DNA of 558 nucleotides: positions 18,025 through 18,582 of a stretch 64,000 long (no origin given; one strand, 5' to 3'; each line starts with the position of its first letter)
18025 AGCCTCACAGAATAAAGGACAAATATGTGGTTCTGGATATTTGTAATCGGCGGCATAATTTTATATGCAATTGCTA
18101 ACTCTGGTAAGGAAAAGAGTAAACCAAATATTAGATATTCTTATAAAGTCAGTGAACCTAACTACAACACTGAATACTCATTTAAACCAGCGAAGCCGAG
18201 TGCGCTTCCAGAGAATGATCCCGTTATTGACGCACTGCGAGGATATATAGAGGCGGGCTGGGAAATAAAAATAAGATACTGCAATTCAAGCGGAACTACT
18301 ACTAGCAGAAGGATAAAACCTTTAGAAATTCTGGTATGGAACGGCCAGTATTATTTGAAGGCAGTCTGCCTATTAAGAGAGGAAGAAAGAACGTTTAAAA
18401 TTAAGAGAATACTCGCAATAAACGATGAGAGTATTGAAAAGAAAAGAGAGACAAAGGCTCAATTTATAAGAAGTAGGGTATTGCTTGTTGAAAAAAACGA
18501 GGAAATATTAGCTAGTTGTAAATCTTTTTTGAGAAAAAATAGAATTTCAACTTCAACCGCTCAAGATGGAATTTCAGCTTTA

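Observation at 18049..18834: Membrane-anchored WYL-REC fusion protein 10 nt downstream of the helicase-nuclease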

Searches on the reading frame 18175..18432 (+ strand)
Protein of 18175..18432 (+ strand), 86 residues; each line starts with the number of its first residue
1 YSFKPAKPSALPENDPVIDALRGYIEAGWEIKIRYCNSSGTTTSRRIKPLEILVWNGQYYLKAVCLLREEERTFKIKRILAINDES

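Call 36: find_homologous_proteins(query=A2, max_evalue=0.001)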
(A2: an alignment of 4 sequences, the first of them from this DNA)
Query A2 (4 sequences) (86 aa, profile of the alignment): 10 proteins with E <= 0.001 among 237 candidates.
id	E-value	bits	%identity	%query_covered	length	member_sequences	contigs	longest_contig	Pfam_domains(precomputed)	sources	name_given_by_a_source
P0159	1.1e-11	63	38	73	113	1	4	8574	PF13280.13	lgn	-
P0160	6.1e-11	60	38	77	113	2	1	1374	PF13280.13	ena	-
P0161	1.3e-7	50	39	57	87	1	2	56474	PF13280.13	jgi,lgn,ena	-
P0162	5.2e-6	44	39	59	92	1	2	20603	PF13280.13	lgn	-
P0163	1.6e-5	43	38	67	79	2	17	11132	PF13280.13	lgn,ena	-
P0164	3.0e-5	42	35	79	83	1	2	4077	PF13280.13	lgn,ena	-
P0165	3.7e-5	42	35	79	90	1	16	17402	PF13280.13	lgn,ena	-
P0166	6.0e-5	41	36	59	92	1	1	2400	PF13280.13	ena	-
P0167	2.0e-4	39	32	70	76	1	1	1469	PF13280.13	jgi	jgi:predicted DNA-binding transcriptional regulator YafY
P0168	2.5e-4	39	33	67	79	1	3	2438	PF13280.13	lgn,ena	-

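Call 38: find_encoding_contigs(protein=P0159, flank=6000, max_places=3)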
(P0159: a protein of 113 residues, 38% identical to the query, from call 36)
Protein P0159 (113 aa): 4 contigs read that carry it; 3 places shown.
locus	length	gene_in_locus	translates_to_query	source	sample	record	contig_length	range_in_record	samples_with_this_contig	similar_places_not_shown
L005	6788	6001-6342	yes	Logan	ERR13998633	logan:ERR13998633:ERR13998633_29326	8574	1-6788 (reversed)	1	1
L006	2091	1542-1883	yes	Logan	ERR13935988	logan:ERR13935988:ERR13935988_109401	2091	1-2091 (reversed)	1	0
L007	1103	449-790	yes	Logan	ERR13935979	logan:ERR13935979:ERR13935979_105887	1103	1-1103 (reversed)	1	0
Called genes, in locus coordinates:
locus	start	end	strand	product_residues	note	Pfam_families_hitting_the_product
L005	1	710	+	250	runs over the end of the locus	PF00092:VWA (weak)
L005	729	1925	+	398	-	PF13672:PP2C_2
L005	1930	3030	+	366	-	-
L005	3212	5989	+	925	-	PF00580:UvrD-helicase (weak), PF01443:Viral_helicase1 (faint), PF13086:AAA_11, PF13245:AAA_19, PF13604:AAA_30, PF20720:nSTAND3 (faint), PF13086:AAA_11, PF13087:AAA_12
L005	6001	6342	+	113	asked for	PF13280:WYL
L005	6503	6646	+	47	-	-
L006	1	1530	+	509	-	?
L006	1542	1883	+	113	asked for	PF13280:WYL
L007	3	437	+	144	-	?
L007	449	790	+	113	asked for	PF13280:WYL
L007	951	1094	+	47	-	-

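Call 39: find_encoding_contigs(protein=P0161, flank=6000, max_places=2)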
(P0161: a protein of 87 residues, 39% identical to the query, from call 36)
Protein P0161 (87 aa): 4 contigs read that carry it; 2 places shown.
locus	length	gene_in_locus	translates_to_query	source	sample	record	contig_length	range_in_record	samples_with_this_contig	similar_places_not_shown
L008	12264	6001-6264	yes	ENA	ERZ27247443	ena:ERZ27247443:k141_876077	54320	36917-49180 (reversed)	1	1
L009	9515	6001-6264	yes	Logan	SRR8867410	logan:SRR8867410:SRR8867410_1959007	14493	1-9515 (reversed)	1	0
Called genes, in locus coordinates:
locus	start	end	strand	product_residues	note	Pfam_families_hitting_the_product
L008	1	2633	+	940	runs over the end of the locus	PF04313:HSDR_N (faint), PF00270:DEAD, PF04851:ResIII, PF18766:SWI2_SNF2, PF00271:Helicase_C (faint), PF08463:EcoEI_R_C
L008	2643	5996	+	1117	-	PF13086:AAA_11, PF13604:AAA_30 (weak), PF01443:Viral_helicase1 (faint), PF05127:NAT10_TcmA_helicase (faint), PF09848:SLFN-g3_helicase (faint), PF13245:AAA_19, PF13087:AAA_12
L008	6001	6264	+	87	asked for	PF13280:WYL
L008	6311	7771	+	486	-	PF01420:Methylase_S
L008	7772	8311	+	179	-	PF13271:DUF4062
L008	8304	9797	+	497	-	-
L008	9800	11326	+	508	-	PF12161:HsdM_N, PF01170:UPF0020 (faint), PF02384:N6_Mtase, PF07669:Eco57I (weak)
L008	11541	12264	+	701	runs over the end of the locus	PF07728:AAA_5, PF28529:McrB_lid (weak)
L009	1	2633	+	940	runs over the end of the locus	PF04313:HSDR_N (faint), PF00270:DEAD, PF04851:ResIII, PF18766:SWI2_SNF2, PF00271:Helicase_C (faint), PF08463:EcoEI_R_C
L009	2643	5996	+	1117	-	PF13086:AAA_11, PF13604:AAA_30 (weak), PF01443:Viral_helicase1 (faint), PF05127:NAT10_TcmA_helicase (faint), PF09848:SLFN-g3_helicase (faint), PF13245:AAA_19, PF13087:AAA_12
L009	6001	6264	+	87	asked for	PF13280:WYL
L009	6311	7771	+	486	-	PF01420:Methylase_S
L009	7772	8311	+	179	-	PF13271:DUF4062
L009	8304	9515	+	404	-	?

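Call 41: find_encoding_contigs(protein=P0162, flank=6000, max_places=2)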
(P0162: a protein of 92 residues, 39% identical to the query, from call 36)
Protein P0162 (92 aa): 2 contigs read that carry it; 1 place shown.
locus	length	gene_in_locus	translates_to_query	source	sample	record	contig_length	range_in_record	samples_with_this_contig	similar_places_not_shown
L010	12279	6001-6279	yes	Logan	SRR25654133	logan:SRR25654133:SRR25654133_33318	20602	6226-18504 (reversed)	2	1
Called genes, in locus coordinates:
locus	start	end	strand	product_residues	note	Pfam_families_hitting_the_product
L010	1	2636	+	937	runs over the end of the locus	PF04313:HSDR_N (weak), PF00270:DEAD, PF04851:ResIII, PF18766:SWI2_SNF2, PF08463:EcoEI_R_C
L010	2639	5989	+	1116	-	PF08378:NERD (weak), PF13086:AAA_11, PF13604:AAA_30 (faint), PF01443:Viral_helicase1 (faint), PF05127:NAT10_TcmA_helicase (faint), PF13245:AAA_19 (weak), PF13086:AAA_11, PF13087:AAA_12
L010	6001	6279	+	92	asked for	PF13280:WYL (faint)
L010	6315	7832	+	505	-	PF01420:Methylase_S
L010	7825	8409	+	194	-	-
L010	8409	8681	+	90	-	-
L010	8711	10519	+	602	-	PF03235:GmrSD_N, PF07510:GmrSD_C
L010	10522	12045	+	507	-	PF12161:HsdM_N, PF02384:N6_Mtase, PF07669:Eco57I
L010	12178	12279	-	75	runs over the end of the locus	-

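Call 42: find_encoding_contigs(protein=P0163, flank=6000, max_places=2)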
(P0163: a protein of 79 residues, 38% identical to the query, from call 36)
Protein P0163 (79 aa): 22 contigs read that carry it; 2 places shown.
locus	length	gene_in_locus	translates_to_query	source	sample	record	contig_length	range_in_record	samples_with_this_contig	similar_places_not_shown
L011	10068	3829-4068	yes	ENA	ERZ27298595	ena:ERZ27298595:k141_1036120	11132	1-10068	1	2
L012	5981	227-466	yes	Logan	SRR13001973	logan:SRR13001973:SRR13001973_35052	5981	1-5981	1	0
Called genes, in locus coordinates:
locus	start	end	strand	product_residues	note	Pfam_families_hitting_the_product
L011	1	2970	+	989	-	?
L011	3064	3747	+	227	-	PF13302:Acetyltransf_3, PF00583:Acetyltransf_1 (faint)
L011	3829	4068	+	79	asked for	PF13280:WYL (weak)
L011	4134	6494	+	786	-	PF00012:HSP70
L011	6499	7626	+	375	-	PF00270:DEAD (faint), PF00580:UvrD-helicase (faint), PF04851:ResIII (faint), PF13245:AAA_19, PF13361:UvrD_C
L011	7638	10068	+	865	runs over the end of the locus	-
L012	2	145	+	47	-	?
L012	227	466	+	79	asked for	PF13280:WYL (weak)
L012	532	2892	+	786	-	PF00012:HSP70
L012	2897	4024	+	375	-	PF00270:DEAD (faint), PF00580:UvrD-helicase (faint), PF04851:ResIII (faint), PF13245:AAA_19, PF13361:UvrD_C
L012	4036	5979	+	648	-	?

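Call 43: find_encoding_contigs(protein=P0165, flank=6000, max_places=2)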
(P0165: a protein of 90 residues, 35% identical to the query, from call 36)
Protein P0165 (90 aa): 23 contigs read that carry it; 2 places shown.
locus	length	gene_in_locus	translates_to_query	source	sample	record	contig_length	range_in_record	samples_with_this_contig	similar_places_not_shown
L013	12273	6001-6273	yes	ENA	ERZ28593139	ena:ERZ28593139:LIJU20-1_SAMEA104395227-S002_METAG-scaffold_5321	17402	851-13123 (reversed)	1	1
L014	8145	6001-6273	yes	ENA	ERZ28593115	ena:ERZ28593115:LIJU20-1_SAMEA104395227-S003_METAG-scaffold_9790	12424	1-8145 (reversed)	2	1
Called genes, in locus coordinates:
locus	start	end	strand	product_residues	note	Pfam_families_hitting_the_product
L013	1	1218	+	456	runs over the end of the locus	PF00069:Pkinase, PF07714:PK_Tyr_Ser-Thr (weak), PF03109:ABC1 (weak)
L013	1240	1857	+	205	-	PF22075:DUF6939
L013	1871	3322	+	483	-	PF14487:DarT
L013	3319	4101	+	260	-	-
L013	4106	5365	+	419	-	PF08837:DUF1810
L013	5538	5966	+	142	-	-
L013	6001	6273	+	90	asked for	PF13280:WYL (weak)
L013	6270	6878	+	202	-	-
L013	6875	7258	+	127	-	-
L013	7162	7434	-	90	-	-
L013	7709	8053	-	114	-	-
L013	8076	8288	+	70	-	-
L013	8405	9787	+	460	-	PF02321:OEP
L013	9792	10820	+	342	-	PF25917:BSH_RND, PF25973:BSH_CzcB (weak), PF25954:Beta-barrel_RND_2 (faint), PF25990:Beta-barrel_YknX (weak)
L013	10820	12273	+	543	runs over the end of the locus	-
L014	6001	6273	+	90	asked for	PF13280:WYL (weak)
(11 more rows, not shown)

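Call 89: search_solved_structures(query=A2, max_evalue=10, show_alignments=5)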
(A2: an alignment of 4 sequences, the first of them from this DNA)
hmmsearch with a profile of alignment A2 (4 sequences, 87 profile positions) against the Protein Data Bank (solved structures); distinct sequences matched with E-value up to 10: 13.
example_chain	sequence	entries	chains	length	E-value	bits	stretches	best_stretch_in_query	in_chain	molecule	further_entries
6sj9_A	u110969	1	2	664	1.7e-09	41.1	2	9-83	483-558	Proteasome accessory factor B/C (PafBC)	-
8bnv_A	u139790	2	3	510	5.8e-08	36.2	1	15-84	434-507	AAA family ATPase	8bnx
7p5x_AY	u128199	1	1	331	7.2e-07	32.6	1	13-81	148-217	Transcriptional regulator-like protein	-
9fnd_X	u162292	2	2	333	7.3e-07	32.6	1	13-81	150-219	Transcriptional regulator-like protein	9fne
8bns_A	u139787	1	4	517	6.3e-06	29.6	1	10-84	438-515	AAA ATPase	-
7p5x_AX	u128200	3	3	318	0.00055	23.4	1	20-80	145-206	PafC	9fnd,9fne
7qfz_A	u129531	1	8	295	0.033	17.7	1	16-82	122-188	WYL domain-containing protein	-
4cnl_A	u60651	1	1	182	0.23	15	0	54-69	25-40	PUTATIVE PNEUMOCOCCAL SURFACE PROTEIN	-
7tb5_A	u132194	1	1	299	0.48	14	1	19-81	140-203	WYL domain-containing protein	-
5ta7_A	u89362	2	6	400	0.77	13.3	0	39-61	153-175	Glycoside Hydrolase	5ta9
6fyv_A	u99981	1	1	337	0.91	13.1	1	42-82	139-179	Dual specificity protein kinase CLK4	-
2wwc_A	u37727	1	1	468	5.1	10.7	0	35-63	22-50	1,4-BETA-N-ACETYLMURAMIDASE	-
2ww5_A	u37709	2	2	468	5.5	10.6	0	35-63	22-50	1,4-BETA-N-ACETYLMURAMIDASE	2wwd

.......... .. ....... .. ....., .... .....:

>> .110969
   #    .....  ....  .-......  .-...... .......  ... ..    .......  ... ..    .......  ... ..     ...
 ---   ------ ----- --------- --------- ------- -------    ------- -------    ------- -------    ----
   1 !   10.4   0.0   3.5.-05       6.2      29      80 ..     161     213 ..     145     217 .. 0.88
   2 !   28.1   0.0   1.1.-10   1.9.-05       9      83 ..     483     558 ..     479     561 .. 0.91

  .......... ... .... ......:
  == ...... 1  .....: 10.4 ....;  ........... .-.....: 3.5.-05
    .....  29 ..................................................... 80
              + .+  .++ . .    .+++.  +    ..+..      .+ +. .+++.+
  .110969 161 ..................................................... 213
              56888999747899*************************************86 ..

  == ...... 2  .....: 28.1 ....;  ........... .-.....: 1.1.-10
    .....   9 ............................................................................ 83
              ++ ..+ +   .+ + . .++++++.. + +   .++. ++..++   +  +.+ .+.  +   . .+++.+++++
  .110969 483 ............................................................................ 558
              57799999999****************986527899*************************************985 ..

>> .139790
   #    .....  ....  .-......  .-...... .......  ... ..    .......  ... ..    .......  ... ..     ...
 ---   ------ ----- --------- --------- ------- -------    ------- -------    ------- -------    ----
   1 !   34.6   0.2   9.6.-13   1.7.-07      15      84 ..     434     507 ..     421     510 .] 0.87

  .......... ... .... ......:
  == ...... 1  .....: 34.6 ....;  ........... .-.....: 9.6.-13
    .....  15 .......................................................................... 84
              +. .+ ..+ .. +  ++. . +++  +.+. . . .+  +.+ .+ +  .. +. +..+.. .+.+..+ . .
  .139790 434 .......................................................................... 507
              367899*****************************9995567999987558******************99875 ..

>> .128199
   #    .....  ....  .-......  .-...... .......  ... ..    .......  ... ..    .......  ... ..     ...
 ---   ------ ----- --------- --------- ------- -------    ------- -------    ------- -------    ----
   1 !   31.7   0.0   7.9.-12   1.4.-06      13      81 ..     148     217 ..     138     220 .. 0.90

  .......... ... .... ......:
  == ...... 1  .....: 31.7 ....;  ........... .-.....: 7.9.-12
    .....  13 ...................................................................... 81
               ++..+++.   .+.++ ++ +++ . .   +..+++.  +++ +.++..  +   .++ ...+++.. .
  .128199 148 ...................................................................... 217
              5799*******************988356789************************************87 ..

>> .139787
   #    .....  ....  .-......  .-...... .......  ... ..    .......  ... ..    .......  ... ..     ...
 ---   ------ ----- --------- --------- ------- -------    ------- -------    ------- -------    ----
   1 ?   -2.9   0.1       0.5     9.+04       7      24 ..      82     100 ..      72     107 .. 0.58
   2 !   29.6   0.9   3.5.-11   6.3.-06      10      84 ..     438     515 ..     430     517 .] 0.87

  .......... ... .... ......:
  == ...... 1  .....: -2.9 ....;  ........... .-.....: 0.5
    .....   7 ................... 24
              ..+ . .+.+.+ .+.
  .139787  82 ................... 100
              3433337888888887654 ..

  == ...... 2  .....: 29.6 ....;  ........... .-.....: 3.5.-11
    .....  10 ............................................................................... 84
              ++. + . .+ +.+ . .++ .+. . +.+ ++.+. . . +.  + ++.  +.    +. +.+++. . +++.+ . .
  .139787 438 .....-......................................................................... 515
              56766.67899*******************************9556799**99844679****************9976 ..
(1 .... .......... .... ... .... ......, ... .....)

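Call 93: search_protein_families(library=padloc, proteins=[L008:2643-5996:+, L005:3212-5989:+, L010:2639-5989:+, P0159, P0161, P0162], max_evalue=0.001)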
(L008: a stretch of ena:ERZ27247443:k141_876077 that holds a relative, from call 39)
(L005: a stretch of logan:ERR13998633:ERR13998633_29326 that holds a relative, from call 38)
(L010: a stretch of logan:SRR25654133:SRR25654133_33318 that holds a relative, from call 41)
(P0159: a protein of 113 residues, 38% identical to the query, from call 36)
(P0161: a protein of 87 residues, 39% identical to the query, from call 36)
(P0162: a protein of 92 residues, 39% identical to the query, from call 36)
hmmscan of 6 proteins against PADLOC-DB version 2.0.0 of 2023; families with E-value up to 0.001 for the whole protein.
L008:2643-5996:+ (1117 aa): 10 families
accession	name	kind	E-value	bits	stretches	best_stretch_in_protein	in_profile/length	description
PDLC03920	MkoA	-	4.7e-55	185.4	1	449-1109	614-1096/1112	-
PDLC03924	MkoC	-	7.4e-55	184.6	1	424-1104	214-960/1136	-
PDLC04474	PDC-M16A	-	5.4e-49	165.4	1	1-197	1-190/917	-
PDLC03921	MkoA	-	1.2e-36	123.9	2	816-1095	1277-1575/1607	-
PDLC04469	PDC-M16A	-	6.8e-35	118.5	1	1-222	1-215/892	-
PDLC05009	PDC-S37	-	1.2e-32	110.7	2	835-1086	938-1196/1550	-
PDLC04470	PDC-M16A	-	2.4e-25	86.9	1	8-213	7-201/895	-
PDLC02194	Hhe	-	1.2e-16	57.2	2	466-525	441-500/1911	-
PDLC02895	DpdJ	-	6e-09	31.3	1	1003-1098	372-465/2112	DpdJ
PDLC04140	mad8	-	3.9e-07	27.9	1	458-615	19-151/314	mads_8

L005:3212-5989:+ (925 aa): 11 families
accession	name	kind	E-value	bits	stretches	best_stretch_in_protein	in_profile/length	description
PDLC03924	MkoC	-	1.9e-58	196.5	1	176-923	177-962/1136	-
PDLC03920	MkoA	-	7e-54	181.5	1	197-922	581-1095/1112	-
PDLC05009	PDC-S37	-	7.1e-42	141.4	2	648-905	938-1198/1550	-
PDLC03921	MkoA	-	4.8e-36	121.9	2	639-923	1288-1585/1607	-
PDLC02194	Hhe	-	3e-25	85.7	2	235-331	419-515/1911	-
PDLC01734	typeIV_RecD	-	7.3e-09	32.4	1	223-302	324-400/763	RecD_0_IVD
PDLC04140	mad8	-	1.9e-07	28.9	1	256-378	27-129/314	mads_8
PDLC05065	PDC-S68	-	3e-07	26.6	1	244-296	608-660/1221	-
PDLC02895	DpdJ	-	1.3e-06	23.5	1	820-901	371-451/2112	DpdJ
PDLC04173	GajB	-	2.7e-05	21.3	1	252-307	5-59/471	-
PDLC04171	GajB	-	0.00067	16.8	0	254-364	9-113/392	-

L010:2639-5989:+ (1116 aa): 12 families
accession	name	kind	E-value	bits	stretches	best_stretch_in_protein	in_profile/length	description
PDLC03924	MkoC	-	5.1e-53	178.5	2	837-1109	669-962/1136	-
PDLC04474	PDC-M16A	-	3e-49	166.2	1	1-200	1-191/917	-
PDLC03920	MkoA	-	9.3e-47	157.9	1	410-1112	567-1096/1112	-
PDLC05009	PDC-S37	-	1.9e-41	139.9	2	837-1090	936-1196/1550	-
PDLC03921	MkoA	-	2.2e-36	123.1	2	707-1114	1164-1587/1607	-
PDLC04469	PDC-M16A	-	1.7e-34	117.2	1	4-210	4-197/892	-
PDLC02194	Hhe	-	3.4e-20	69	2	452-548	423-520/1911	-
PDLC04470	PDC-M16A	-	2.7e-19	66.8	1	8-200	7-186/895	-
PDLC04140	mad8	-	5.7e-09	33.9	1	463-639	20-175/314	mads_8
PDLC05066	PDC-S68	-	7.8e-05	18.8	1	408-493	532-617/1202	-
PDLC00121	GajB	-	0.00032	17.4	0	469-612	18-169/565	UrvD helicase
PDLC05065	PDC-S68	-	0.00043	16.2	0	451-502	602-653/1221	-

P0159 (113 aa): 3 families
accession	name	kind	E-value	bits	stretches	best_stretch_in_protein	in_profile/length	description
PDLC01457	WYL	-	4.4e-14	50.6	1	2-72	126-196/229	"CAS-I,CAS-II,CAS-III,CAS-IV,CAS-V,CAS-VI; associated_signaling"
PDLC03787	RTasWYL-YodC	-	6.9e-11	39.9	1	9-71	285-351/354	DRT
PDLC01652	WYL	-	3e-09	35.4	1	2-67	19-77/162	"CAS-I,CAS-II,CAS-III,CAS-IV,CAS-V,CAS-VI; associated_signaling"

P0161 (87 aa): 3 families
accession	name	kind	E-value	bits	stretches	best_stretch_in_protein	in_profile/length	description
PDLC03787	RTasWYL-YodC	-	2e-13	48.2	1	13-87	277-350/354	DRT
PDLC01457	WYL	-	2.5e-11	41.6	1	10-86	122-193/229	"CAS-I,CAS-II,CAS-III,CAS-IV,CAS-V,CAS-VI; associated_signaling"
PDLC01652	WYL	-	1.3e-05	23.6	1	16-84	21-75/162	"CAS-I,CAS-II,CAS-III,CAS-IV,CAS-V,CAS-VI; associated_signaling"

P0162 (92 aa): 2 families
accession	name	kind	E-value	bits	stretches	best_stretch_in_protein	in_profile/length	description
PDLC03787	RTasWYL-YodC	-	3.5e-12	44.1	1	10-91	271-350/354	DRT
PDLC01457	WYL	-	5.1e-07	27.5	1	20-91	128-194/229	"CAS-I,CAS-II,CAS-III,CAS-IV,CAS-V,CAS-VI; associated_signaling"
